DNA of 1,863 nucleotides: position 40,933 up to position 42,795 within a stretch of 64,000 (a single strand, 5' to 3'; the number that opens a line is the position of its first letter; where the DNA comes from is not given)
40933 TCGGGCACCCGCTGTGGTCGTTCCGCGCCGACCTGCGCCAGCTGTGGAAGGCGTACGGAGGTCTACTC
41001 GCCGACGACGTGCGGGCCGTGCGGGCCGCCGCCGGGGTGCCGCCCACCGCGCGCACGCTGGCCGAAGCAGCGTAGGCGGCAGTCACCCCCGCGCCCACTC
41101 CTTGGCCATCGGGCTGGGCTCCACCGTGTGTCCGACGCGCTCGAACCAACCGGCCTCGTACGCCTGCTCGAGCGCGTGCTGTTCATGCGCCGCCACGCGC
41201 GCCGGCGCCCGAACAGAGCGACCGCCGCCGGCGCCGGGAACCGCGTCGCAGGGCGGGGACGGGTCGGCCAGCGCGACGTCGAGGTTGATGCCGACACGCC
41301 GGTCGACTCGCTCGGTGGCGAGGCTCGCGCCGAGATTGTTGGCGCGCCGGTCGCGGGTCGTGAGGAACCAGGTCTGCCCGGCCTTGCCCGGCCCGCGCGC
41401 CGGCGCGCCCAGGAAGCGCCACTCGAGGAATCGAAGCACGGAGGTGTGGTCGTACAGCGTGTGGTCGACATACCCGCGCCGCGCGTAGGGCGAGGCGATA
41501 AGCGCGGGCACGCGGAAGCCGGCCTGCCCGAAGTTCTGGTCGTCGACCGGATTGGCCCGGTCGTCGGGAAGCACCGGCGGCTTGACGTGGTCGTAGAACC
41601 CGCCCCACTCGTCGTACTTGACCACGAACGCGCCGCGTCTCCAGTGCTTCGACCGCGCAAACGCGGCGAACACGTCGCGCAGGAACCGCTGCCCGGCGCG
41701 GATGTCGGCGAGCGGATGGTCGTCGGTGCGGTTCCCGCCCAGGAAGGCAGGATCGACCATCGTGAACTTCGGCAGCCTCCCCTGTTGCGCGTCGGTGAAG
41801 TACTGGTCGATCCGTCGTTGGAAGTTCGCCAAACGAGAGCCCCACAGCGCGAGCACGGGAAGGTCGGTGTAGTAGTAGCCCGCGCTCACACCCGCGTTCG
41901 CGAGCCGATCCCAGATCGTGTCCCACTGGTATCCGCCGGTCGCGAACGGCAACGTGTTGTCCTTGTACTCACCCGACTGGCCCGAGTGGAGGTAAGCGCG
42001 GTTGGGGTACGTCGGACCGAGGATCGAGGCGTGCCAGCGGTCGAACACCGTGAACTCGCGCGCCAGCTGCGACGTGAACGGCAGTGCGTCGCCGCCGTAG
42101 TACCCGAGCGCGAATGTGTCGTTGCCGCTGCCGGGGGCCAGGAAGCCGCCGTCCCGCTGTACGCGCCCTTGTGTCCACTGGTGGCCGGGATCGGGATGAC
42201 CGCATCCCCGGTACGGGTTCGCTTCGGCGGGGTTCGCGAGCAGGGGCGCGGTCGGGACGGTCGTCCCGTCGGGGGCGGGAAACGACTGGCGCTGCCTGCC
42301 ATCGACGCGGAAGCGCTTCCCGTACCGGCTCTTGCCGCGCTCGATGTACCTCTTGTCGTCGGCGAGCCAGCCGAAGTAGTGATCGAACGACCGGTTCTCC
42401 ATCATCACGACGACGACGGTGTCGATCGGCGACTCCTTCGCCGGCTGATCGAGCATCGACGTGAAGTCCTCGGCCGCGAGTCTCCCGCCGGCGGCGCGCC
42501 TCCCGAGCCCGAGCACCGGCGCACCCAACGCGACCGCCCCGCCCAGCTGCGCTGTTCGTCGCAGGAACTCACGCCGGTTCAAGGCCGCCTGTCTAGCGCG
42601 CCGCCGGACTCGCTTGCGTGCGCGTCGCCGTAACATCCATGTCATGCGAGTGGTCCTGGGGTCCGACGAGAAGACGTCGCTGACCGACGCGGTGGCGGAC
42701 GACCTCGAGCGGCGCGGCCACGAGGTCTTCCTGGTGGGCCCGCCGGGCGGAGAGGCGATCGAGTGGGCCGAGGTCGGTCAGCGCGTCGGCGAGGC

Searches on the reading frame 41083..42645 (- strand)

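Call 61: search_protein_families(library=pfam, proteins=[window:41083-42645:-], max_evalue=0.001)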
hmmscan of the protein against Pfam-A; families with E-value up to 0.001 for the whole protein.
window:41083-42645:- (520 aa): 1 family
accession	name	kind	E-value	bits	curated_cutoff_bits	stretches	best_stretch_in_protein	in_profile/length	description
PF04185.19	Phosphoesterase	-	2e-72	244.7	23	1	74-411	1-353/356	Phosphoesterase family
